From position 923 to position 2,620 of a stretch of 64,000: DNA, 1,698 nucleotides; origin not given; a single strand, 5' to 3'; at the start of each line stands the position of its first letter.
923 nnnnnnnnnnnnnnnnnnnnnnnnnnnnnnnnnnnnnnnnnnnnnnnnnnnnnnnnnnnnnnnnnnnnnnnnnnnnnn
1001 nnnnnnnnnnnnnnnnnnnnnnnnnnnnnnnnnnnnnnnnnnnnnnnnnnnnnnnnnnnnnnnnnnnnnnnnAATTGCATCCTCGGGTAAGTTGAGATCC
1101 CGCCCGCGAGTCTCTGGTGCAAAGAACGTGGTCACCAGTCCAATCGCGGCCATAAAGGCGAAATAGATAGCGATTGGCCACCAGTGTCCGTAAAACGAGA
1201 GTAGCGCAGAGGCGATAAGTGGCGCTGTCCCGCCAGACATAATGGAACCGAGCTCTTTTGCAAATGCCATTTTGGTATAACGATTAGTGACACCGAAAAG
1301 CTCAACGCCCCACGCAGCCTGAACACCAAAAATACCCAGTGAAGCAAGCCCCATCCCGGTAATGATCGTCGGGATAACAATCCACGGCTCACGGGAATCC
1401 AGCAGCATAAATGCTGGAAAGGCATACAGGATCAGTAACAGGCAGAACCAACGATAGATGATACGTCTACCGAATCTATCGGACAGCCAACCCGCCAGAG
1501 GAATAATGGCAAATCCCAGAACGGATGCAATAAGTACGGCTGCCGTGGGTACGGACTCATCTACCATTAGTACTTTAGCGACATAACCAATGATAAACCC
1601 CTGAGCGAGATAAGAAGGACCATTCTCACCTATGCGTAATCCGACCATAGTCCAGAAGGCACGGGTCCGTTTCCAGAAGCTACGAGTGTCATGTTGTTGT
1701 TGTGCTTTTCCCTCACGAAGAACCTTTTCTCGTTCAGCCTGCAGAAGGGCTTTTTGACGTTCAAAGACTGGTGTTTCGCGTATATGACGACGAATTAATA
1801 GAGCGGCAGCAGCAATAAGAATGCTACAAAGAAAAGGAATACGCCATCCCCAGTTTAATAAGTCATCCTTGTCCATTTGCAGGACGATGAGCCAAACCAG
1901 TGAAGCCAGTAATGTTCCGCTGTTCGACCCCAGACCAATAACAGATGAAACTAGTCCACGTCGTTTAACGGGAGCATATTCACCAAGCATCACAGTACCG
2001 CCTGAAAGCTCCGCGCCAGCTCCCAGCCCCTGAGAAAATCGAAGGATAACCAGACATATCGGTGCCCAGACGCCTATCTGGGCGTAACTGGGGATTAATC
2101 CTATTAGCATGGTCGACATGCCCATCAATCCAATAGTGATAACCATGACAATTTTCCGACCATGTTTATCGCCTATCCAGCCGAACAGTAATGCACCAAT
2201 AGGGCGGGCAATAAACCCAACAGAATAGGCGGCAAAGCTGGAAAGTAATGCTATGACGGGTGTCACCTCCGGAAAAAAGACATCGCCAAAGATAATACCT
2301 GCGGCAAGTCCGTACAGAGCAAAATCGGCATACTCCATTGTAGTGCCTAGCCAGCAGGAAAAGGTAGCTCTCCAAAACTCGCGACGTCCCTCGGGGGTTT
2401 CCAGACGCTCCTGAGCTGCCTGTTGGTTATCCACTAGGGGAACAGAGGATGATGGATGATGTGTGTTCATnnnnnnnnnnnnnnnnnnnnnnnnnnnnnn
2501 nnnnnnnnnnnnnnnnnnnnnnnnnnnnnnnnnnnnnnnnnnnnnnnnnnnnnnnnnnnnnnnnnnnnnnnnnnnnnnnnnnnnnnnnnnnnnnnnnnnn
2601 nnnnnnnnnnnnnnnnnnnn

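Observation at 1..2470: LacI-family regulator plus MHS-type MFS transporter at the distal side of the island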

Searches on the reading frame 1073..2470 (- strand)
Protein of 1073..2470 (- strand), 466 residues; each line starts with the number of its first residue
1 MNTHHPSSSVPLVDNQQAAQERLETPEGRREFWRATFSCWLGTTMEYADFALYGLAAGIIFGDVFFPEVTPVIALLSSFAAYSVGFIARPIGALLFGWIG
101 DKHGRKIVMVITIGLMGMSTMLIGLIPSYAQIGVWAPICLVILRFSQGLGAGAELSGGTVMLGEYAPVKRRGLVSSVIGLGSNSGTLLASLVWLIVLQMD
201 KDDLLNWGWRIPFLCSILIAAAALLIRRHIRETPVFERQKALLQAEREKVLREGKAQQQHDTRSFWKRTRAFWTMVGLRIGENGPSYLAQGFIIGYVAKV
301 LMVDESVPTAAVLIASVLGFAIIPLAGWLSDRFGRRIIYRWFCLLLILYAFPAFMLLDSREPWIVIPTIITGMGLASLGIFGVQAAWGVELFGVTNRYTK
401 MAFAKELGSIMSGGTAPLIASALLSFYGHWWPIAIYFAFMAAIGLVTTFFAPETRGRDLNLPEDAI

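Call 6: search_protein_families(library=pfam, proteins=[window:1073-2470:-])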
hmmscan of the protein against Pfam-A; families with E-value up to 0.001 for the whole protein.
window:1073-2470:- (466 aa): 2 families
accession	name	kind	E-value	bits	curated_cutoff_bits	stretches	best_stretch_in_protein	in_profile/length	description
PF07690.21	MFS_1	-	4.7e-34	118.3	33.4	2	40-392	2-323/347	Major Facilitator Superfamily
PF00083.30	Sugar_tr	-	6.9e-33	114.6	22.3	1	82-460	52-446/452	Sugar (and other) transporter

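Call 7: search_protein_families(library=ncbifam, proteins=[window:1073-2470:-])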
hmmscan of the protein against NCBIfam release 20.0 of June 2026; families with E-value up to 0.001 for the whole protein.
window:1073-2470:- (466 aa): 19 families
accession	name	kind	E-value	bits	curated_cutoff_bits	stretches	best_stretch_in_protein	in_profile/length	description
TIGR00883.1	2A0106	subfamily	2.5e-115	385.7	443.45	1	42-445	1-400/400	metabolite/H+ symporter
NF007414.0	PRK09952.1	equivalog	3.1e-82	276.6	538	1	24-448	12-429/438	shikimate transporter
NF007927.0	PRK10642.1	equivalog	2e-76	257.8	544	1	35-459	26-446/500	glycine betaine/L-proline transporter ProP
NF011656.1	PRK15075.1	subfamily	4.6e-54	183.9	445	1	35-451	8-411/419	tricarballylate/proton symporter TcuC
NF007710.0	PRK10406.1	subfamily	1.6e-49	169.2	550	1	14-449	3-421/432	MFS family transporter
TIGR00891.1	2A0112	subfamily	1.9e-27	96.3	552.9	1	30-425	8-389/405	sialate:H+ symport family MFS transporter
NF003024.0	PRK03893.1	subfamily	7.3e-26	91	604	2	29-246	16-211/497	sialate:H+ symport family MFS transporter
TIGR00895.1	2A0115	subfamily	2.5e-17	62.9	418.55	1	21-424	4-398/398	aromatic acid/H+ symport family MFS transporter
TIGR00887.1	2A0109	equivalog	1.4e-13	50.6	610.3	1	60-203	41-181/502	phosphate:H+ symporter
TIGR00893.1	2A0114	subfamily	1.7e-13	50.3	395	1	42-450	2-397/399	D-galactonate transporter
NF008963.0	PRK12307.1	equivalog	4.4e-12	45.9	637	1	34-446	18-404/426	MFS transporter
TIGR00880.1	2_A_01_02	superfamily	1.8e-11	44.3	131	1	91-225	13-132/141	multidrug resistance protein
NF053517.1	HbztTptrPcaK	equivalog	2.7e-10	39.8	770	1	32-213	17-184/437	4-hydroxybenzoate transporter PcaK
TIGR00898.1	2A0119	subfamily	1.6e-09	37.1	550.75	1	84-196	137-238/506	cation transport protein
NF008586.0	PRK11551.1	equivalog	2.1e-09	36.9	410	1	81-252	55-211/406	3-(3-hydroxy-phenyl)propionate transporter MhpT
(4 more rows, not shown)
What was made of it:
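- Closest known: MHS family of MFS transporters. Different: The score is below the family's curated cut-off, and far below the ShiA and ProP equivalog cut-offs (call 7).
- The transporter's nearest named models are the MHS family, the shikimate transporter ShiA and ProP (call 7).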

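Call 19: find_related_loci(query=window:1073-2470:-, collection=genome_contigs, flank=6000)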
Query window:1073-2470:- (466 aa) in genome_contigs; peptide patterns used: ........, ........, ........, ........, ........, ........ (x = any residue, [..] = any of these).
70 stretches matched a pattern; 26 encode a relative of the query (tblastn E <= 1e-3); 24 distinct loci.
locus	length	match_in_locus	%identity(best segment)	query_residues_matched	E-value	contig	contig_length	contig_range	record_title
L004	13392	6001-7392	97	1-466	0e+0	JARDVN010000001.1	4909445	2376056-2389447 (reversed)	Citrobacter amalonaticus strain AUH_CA_2023_1 contig_2, whole genome shotgun sequence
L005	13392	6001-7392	96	1-466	0e+0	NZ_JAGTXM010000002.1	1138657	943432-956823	Citrobacter amalonaticus strain ku-bf3 scaffold_1, whole genome shotgun sequence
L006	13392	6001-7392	92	1-466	0e+0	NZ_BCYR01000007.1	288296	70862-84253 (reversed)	Raoultella ornithinolytica NBRC 105727 = ATCC 31898 strain NBRC 105727, whole genome shotgun sequence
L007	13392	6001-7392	92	1-466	0e+0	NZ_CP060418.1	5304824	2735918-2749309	Enterobacter sp. JUb54 strain RIT712 chromosome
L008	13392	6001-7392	92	1-466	0e+0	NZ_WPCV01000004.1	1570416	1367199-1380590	Citrobacter sp. On2M On2M_4, whole genome shotgun sequence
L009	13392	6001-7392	92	1-466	0e+0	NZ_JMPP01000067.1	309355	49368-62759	Raoultella planticola ATCC 33531 GRPL.assembly.67, whole genome shotgun sequence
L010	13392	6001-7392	90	1-466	0e+0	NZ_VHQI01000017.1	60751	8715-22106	Mixta tenebrionis strain BIT-26 Scaffold17, whole genome shotgun sequence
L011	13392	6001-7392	88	1-466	0e+0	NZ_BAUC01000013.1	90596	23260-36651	Edwardsiella hoshinae NBRC 105699 = ATCC 33379 strain NBRC 105699, whole genome shotgun sequence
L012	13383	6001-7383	82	1-466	0e+0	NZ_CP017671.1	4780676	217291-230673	Providencia rettgeri strain RB151 chromosome, complete genome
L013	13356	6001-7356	84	15-466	0e+0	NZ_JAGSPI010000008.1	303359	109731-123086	Providencia vermicola strain DSM 17385 Scaffold08, whole genome shotgun sequence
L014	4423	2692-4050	83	14-466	0e+0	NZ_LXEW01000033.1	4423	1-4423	Providencia heimbachae ATCC 35613 Sequence00033, whole genome shotgun sequence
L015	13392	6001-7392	94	1-466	0e+0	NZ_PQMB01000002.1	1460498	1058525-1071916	Citrobacter amalonaticus strain S646 scaffold2.1, whole genome shotgun sequence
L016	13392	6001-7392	96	1-466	0e+0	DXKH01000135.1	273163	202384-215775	MAG TPA_asm: Citrobacter sp. isolate HRGM_Genome_0066 HRGM_Genome_0066_135, whole genome shotgun sequence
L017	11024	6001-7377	76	7-464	0e+0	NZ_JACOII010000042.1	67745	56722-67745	Xenorhabdus lircayensis strain VLS X_lircayensis_contig_42, whole genome shotgun sequence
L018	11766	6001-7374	76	10-466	0e+0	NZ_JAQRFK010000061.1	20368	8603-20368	Xenorhabdus sp. IM139775 RM12_61, whole genome shotgun sequence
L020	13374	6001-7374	74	12-466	0e+0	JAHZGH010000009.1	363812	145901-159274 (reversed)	MAG: Succinivibrionaceae bacterium isolate HRGM_Genome_3062 HRGM_Genome_3062_9, whole genome shotgun sequence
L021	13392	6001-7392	73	1-466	0e+0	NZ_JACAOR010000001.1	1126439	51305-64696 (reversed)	Pseudomonas gingeri strain A6001 run0228_A6001_S13_L004_contig_1, whole genome shotgun sequence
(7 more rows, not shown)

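Call 24: search_solved_structures(query=window:1073-2470:-, max_evalue=0.00001)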
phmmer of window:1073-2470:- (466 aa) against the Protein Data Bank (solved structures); distinct sequences matched with E-value up to 0.00001: 1.
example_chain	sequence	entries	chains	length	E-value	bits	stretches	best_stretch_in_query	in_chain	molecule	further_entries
8fvz_A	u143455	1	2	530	6e-06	28.6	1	61-237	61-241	Phosphate transporter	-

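Call 33: find_homologous_proteins(query=window:1073-2470:-, max_evalue=1e-30)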
Query window:1073-2470:- (466 aa): 1524 proteins with E <= 1e-30 among 8000 candidates; the best 120 are listed.
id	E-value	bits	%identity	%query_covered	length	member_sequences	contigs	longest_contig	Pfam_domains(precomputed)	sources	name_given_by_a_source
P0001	4.6e-296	1000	96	100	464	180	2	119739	PF13347.13,PF00083.31,PF07690.22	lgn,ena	-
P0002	1.3e-294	995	95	100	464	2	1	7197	PF00083.31,PF07690.22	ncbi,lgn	-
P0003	2.3e-294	995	96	100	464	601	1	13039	PF00083.31,PF07690.22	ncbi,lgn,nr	ncbi:MHS family MFS transporter [Escherichia coli]|nr:MHS family MFS transporter [Escherichia coli]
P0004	2.3e-293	991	95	100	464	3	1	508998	PF13347.13,PF00083.31,PF07690.22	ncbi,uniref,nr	ncbi:MHS family MFS transporter [Citrobacter sp. Ct235]|uniref:MFS transporter n=1 Tax=Citrobacter s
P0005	1.4e-286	969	92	100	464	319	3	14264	PF00083.31,PF07690.22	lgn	-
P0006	2.9e-285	964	92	100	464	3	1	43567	PF13347.13,PF00083.31,PF07690.22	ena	-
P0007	3.2e-283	958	92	100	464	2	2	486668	PF00083.31,PF07690.22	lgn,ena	-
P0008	1.5e-278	942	90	100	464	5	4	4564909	PF13347.13,PF00083.31,PF07690.22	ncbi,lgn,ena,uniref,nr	ncbi:MFS transporter [Mixta tenebrionis]|uniref:MHS family MFS transporter n=1 Tax=Mixta tenebrionis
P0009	7.0e-277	937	91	100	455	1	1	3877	PF13347.13,PF00083.31,PF07690.22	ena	-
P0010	5.7e-276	934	90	100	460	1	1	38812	PF13347.13,PF00083.31,PF07690.22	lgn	-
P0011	6.9e-272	920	89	99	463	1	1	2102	PF13347.13,PF00083.31,PF07690.22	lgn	-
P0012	9.8e-272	920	91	100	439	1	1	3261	PF13347.13,PF00083.31,PF07690.22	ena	-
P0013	1.6e-269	913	86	100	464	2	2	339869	PF00083.31,PF07690.22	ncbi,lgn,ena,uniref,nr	ncbi:MFS transporter [Intestinirhabdus alba]|uniref:MFS transporter n=1 Tax=Intestinirhabdus alba Ta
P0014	1.6e-269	913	87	100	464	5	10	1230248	PF13347.13,PF00083.31,PF07690.22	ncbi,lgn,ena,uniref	ncbi:MFS transporter [Aquamicrobium terrae]|uniref:MHS family metabolite:H+ symporter-like MFS trans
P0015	3.2e-268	908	86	100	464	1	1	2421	PF13347.13,PF00083.31,PF07690.22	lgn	-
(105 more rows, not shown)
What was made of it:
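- Tried and rejected: The names that sources give to 120 close transporter homologues are all generic: 'MFS transporter', 'MHS family', and once 'Proline/betaine transporter' (call 33).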

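Call 40: search_protein_families(library=pfam, proteins=[L021:7610-8938:+, L012:9520-10905:-, L012:11061-12008:-, L012:12088-13365:-, L021:11261-12193:-, L020:4847-5566:+, L020:2849-4123:-, L020:1824-2858:-, L017:10486-10923:+])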
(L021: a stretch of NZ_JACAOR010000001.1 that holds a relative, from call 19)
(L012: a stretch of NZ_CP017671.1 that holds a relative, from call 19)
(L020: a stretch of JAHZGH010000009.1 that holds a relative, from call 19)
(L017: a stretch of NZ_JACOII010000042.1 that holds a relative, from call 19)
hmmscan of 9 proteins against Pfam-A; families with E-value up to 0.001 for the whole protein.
L021:7610-8938:+ (443 aa): 1 family
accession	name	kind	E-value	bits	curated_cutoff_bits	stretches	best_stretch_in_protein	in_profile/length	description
PF03573.19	OprD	-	5.9e-113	378.3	25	1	22-441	1-393/394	outer membrane porin, OprD family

L012:9520-10905:- (462 aa): 2 families
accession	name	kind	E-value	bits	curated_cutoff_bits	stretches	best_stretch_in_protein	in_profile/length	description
PF07969.17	Amidohydro_3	-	4.3e-23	83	29.7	2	166-434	162-446/472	Amidohydrolase family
PF01979.26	Amidohydro_1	-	8.1e-09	35.6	25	1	112-404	2-293/345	Amidohydrolase family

L012:11061-12008:- (316 aa): 1 family
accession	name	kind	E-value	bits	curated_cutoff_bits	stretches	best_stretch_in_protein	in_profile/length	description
PF00696.33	AA_kinase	-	1.1e-24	87.9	24.9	1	4-296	2-233/234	Amino acid kinase family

L012:12088-13365:- (426 aa): 0 families

L021:11261-12193:- (311 aa): 2 families
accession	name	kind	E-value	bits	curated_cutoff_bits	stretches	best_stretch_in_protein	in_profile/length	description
PF03466.25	LysR_substrate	-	4.1e-39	134.6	28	1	100-306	3-207/209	LysR substrate binding domain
PF00126.33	HTH_1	-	2.8e-15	56.5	26.6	1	14-74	1-58/60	Bacterial regulatory helix-turn-helix protein, lysR family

L020:4847-5566:+ (240 aa): 3 families
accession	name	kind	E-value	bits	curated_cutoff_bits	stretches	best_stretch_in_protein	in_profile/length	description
PF00392.27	GntR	-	1.7e-16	60.1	27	1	19-79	3-64/64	Bacterial regulatory proteins, gntR family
PF07729.17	FCD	-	8.5e-11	42.8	24.3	1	89-218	1-123/125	FCD domain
PF08220.18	HTH_DeoR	-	0.00054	20.1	21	0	26-68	1-43/57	DeoR-like helix-turn-helix domain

L020:2849-4123:- (425 aa): 1 family
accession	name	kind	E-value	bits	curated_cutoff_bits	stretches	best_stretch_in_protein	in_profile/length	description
PF06808.19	DctM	-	1.4e-118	396.7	23.8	1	7-416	1-413/413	Tripartite ATP-independent periplasmic transporter, DctM component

L020:1824-2858:- (345 aa): 1 family
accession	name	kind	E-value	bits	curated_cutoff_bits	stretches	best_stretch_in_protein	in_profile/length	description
PF03480.18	DctP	-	1.1e-75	255.1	23.4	1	46-324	2-281/286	Bacterial extracellular solute-binding protein, family 7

L017:10486-10923:+ (146 aa): 1 family
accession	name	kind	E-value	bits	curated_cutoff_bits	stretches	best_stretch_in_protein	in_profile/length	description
PF02627.25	CMD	-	4e-20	72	23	1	16-98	1-84/84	Carboxymuconolactone decarboxylase family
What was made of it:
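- In Pseudomonas gingeri an OprD-family porin gene sits between the transporter and regulator genes (call 40).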

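Call 44: search_solved_structures(query=L021:7610-8938:+, max_evalue=1e-10)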
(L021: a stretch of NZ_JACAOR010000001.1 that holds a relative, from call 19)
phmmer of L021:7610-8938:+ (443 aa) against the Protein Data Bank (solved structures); distinct sequences matched with E-value up to 1e-10: 26.
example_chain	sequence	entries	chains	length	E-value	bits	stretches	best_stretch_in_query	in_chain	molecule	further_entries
4frx_A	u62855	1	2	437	2.3e-90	307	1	22-440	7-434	Anaerobically-induced outer membrane porin OprE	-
2y0l_A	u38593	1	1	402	3.7e-65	223.9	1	16-440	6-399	CIS-ACONITATE PORIN OPDH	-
3t20_A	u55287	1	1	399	8.1e-64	219.5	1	22-440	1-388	Cis-aconitate porin OpdH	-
4fsp_A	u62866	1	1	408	1.1e-56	196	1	18-441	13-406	Probable porin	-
3t24_A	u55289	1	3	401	1.8e-56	195.3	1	23-440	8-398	porin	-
2y0h_A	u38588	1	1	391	4.6e-55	190.6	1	24-440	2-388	PROBABLE PORIN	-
3t0s_A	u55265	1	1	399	4.9e-55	190.6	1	24-440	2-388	porin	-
4ft6_A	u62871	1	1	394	7e-55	190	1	22-440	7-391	Probable porin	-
4frt_A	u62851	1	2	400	2.8e-54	188.1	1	24-440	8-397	Probable porin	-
3jty_A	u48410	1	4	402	7.4e-53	183.4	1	21-440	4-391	BenF-like porin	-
4fms_B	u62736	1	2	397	5e-51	177.3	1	21-440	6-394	Probable porin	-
3szd_B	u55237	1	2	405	5.5e-51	177.2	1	21-440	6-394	porin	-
4fso_A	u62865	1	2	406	1e-50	176.4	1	23-443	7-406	Probable porin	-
2y0k_A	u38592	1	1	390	1.7e-48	169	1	24-440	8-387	PYROGLUTATMATE PORIN OPDO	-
3szv_A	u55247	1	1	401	1.9e-48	168.9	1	24-440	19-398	Pyroglutatmate porin OpdO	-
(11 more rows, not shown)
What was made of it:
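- That porin is closest to OprE and other OccK channels (call 44).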
